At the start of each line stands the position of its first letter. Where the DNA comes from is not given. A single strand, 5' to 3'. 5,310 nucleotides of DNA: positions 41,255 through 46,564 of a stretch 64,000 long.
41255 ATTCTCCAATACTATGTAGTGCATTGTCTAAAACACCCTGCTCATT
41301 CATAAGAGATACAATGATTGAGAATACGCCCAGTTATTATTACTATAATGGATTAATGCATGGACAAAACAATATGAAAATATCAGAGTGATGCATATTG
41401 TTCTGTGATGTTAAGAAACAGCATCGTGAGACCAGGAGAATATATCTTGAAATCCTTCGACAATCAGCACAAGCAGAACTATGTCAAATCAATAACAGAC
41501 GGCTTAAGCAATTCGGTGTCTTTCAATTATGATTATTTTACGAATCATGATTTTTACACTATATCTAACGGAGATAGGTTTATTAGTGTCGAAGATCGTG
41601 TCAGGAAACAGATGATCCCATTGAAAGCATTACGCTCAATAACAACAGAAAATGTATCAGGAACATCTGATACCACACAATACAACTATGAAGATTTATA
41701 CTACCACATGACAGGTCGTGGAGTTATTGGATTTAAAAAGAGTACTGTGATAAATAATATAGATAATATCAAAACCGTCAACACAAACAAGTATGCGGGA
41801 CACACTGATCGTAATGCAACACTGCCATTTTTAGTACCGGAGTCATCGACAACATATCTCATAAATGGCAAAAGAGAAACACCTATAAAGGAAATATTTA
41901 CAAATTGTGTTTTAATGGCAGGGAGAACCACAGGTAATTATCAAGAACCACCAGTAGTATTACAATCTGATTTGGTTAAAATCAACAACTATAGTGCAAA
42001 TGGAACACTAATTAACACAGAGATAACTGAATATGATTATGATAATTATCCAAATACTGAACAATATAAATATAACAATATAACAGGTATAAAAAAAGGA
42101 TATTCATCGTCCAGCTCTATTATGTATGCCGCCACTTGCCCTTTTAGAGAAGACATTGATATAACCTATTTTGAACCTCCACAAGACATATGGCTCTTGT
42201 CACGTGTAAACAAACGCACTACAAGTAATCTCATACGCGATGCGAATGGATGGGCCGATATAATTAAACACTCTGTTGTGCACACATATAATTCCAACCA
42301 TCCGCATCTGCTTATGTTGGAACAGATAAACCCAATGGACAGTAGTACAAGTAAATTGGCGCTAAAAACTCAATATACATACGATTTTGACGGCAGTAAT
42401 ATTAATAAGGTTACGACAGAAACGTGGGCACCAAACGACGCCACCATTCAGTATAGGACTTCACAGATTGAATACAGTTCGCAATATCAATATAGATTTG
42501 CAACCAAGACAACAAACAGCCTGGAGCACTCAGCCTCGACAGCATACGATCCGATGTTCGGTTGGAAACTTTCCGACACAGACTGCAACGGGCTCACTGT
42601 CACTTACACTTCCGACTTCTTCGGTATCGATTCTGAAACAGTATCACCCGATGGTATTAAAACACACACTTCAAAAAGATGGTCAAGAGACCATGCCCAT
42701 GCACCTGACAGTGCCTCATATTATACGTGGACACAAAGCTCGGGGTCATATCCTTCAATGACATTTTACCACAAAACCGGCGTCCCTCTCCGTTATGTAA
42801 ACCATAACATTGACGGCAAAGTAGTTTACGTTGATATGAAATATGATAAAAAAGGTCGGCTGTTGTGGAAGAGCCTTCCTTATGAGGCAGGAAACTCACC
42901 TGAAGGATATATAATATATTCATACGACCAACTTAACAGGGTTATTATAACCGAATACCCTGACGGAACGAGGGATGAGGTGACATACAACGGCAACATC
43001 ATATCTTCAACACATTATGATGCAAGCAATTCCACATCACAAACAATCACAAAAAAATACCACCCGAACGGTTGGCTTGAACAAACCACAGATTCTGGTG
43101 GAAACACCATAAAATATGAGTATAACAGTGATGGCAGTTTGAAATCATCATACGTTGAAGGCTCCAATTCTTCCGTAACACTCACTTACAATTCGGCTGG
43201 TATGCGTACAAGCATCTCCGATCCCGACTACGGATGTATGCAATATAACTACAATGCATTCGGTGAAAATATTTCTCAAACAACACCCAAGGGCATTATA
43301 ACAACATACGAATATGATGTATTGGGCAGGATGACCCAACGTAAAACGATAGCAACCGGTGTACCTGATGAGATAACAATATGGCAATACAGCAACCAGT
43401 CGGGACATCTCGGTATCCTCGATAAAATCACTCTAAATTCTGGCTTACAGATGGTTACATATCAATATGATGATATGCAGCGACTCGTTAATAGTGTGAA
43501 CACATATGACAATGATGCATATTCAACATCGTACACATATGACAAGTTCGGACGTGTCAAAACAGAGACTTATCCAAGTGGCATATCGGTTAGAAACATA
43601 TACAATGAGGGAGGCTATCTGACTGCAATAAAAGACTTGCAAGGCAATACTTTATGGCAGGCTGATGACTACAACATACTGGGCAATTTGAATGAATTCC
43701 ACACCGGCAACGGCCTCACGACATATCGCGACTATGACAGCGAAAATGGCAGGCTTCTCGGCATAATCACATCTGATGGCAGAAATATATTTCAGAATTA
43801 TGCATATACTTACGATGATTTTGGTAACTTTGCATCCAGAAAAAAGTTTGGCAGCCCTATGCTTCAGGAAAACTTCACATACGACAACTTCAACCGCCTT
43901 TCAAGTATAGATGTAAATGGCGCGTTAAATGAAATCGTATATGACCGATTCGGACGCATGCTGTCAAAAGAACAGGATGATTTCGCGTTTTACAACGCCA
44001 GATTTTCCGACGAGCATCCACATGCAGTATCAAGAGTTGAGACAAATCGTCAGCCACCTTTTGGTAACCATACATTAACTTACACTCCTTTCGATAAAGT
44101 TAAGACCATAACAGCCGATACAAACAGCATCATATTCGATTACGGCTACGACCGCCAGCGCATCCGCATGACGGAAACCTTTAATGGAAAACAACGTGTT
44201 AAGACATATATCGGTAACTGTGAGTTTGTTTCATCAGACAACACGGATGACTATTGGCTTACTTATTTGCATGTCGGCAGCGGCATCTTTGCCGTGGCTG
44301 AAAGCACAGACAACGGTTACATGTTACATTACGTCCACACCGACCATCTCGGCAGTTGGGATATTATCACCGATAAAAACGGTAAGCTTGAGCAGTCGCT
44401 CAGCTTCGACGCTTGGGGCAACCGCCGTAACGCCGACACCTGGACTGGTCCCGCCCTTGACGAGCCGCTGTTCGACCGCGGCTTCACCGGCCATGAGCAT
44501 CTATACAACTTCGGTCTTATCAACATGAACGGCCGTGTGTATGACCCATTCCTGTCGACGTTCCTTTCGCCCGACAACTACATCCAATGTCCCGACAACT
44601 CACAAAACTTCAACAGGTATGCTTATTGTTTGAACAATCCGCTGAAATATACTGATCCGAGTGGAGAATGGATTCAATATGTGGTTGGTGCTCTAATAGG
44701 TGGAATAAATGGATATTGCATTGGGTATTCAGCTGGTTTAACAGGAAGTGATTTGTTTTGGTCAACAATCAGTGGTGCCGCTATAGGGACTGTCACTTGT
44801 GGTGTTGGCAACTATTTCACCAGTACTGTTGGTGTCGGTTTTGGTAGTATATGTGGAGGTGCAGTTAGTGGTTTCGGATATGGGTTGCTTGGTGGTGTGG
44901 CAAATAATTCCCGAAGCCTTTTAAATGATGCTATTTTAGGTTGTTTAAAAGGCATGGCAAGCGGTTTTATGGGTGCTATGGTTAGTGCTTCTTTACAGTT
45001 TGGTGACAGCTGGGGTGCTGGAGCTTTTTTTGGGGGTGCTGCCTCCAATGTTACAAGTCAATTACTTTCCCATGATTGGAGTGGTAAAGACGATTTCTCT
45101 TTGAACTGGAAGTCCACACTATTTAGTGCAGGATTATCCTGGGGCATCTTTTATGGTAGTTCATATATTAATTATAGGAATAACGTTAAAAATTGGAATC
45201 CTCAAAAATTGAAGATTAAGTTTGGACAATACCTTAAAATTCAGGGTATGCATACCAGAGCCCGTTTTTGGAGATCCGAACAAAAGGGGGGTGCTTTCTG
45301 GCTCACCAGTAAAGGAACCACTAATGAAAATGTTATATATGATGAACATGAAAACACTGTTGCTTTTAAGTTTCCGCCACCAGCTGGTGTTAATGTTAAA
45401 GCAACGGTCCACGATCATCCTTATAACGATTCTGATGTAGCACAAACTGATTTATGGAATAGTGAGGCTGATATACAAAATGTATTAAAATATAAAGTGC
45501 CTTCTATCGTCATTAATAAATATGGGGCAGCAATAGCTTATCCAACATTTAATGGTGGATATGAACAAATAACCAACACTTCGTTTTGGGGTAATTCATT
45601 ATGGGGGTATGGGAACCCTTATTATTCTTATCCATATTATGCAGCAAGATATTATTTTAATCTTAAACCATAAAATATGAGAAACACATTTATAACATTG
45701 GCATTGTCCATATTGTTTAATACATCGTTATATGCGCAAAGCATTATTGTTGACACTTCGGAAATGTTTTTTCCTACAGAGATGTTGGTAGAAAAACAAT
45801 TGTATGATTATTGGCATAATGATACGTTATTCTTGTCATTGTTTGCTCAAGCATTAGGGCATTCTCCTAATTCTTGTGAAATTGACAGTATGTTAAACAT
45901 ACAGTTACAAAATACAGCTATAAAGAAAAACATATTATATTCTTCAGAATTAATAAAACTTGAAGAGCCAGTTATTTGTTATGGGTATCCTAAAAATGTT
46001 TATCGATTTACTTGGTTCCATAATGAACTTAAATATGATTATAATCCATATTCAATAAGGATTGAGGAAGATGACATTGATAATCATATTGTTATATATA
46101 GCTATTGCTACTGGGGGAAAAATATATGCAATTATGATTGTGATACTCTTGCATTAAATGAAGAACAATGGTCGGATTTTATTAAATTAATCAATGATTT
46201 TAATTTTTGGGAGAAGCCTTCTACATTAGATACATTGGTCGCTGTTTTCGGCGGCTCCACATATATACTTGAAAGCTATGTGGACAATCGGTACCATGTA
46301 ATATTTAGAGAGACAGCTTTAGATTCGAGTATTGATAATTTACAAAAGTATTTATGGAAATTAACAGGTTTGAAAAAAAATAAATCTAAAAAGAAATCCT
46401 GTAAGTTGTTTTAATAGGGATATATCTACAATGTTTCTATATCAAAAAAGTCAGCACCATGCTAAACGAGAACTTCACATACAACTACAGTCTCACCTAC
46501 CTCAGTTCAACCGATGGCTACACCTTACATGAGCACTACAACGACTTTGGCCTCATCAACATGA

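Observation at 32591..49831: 17-kb AT-rich operon-like island: Tc-like (SpvB/FG-GAP + Rhs) toxin array embedded among T9SS-tagged and fibre-like proteins, with no T6SS or TcA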

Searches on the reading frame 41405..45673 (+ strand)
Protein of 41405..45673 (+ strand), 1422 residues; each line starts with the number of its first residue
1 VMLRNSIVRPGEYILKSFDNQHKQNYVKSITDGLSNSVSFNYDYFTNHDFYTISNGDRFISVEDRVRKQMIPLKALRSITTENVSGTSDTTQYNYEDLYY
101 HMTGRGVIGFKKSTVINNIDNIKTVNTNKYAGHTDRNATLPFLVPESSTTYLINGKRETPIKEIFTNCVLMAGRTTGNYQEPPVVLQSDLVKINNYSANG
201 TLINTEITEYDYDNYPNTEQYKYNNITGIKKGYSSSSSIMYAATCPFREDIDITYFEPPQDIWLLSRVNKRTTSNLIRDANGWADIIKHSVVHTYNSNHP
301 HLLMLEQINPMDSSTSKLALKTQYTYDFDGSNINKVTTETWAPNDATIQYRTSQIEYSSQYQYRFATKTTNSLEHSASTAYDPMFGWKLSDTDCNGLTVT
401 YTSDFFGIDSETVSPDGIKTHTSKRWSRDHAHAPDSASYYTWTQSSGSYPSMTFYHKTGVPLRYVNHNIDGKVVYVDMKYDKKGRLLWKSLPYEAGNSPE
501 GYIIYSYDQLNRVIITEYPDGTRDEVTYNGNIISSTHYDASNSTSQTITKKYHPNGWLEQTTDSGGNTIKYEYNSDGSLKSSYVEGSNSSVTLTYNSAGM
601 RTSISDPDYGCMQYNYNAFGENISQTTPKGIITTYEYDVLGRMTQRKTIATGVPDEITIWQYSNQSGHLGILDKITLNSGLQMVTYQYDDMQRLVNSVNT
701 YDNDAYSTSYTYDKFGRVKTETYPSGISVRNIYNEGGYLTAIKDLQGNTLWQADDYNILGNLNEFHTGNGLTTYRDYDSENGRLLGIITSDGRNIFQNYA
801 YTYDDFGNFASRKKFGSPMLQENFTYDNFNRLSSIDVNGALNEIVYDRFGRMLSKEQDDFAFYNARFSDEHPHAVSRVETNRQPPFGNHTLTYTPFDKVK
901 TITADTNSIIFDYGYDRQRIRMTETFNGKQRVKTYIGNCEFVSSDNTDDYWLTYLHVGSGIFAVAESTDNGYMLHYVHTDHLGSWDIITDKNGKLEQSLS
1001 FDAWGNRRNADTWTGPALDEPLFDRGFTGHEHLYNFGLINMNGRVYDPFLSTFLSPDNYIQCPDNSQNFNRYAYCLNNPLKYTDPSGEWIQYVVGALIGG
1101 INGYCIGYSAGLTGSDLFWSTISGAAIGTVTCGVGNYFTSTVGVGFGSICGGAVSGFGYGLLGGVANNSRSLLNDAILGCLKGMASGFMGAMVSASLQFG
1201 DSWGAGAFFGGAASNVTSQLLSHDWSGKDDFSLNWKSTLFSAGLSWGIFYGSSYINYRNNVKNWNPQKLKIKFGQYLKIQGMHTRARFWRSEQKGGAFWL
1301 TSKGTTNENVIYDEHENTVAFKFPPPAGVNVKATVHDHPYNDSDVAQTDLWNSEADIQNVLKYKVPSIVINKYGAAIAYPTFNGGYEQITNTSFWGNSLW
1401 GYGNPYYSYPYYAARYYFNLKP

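Call 4: search_protein_families(library=pfam, proteins=[window:41405-45673:+], max_evalue=0.01)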
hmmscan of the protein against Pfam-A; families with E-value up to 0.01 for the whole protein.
window:41405-45673:+ (1422 aa): 3 families
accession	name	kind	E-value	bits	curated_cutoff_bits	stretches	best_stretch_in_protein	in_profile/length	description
PF05593.20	RHS_repeat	-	7.4e-18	64.9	22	3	616-647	1-32/38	RHS Repeat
PF12256.14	TcdB_toxin_midN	-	9e-05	22.3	24.8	1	27-118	72-158/181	Insecticide toxin TcdB middle/N-terminal region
PF03527.20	RHS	-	0.0085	16.4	27.9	0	975-1008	2-35/38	RHS protein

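Call 26: search_protein_families(library=ncbifam, proteins=[window:41405-45673:+], max_evalue=0.01)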
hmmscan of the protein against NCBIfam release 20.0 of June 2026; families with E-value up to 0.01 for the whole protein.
window:41405-45673:+ (1422 aa): 3 families
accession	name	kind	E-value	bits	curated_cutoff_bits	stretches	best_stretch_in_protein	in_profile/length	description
TIGR03696.1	Rhs_assc_core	domain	6.8e-15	55.3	32.5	1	1002-1087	2-75/76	RHS repeat-associated core domain-containing protein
NF041261.1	RHS_core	equivalog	4.2e-14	51.4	2000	1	503-918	365-755/1261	RHS element core protein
TIGR01643.1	YD_repeat_2x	repeat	4.9e-09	36.3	15.8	0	616-646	1-31/42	YD repeat-containing protein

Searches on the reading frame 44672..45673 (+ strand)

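Call 45: search_protein_families(library=pfam, proteins=[window:44672-45673:+], max_evalue=1)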
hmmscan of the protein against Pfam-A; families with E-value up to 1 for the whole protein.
window:44672-45673:+ (333 aa): 1 family
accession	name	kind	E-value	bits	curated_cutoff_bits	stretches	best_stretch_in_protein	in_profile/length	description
PF22508.2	InlJ_IG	-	0.052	14.1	26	1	266-320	9-63/81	Internalin J, Immunoglobulin-like domain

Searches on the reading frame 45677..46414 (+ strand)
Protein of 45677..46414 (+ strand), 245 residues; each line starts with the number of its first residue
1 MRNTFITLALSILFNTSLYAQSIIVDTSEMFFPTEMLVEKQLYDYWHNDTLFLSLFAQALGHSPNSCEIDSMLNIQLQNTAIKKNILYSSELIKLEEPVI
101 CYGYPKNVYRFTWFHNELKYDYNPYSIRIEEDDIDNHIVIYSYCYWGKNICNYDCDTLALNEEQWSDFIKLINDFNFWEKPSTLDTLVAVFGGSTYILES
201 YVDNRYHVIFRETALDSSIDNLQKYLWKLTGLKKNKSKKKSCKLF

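Call 4: search_protein_families(library=pfam, proteins=[window:45677-46414:+], max_evalue=0.01)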
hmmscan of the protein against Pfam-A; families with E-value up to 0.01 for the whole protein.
window:45677-46414:+ (245 aa): 0 families

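Call 45: search_protein_families(library=pfam, proteins=[window:45677-46414:+], max_evalue=1)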
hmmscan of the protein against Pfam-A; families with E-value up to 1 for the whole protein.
window:45677-46414:+ (245 aa): 0 families
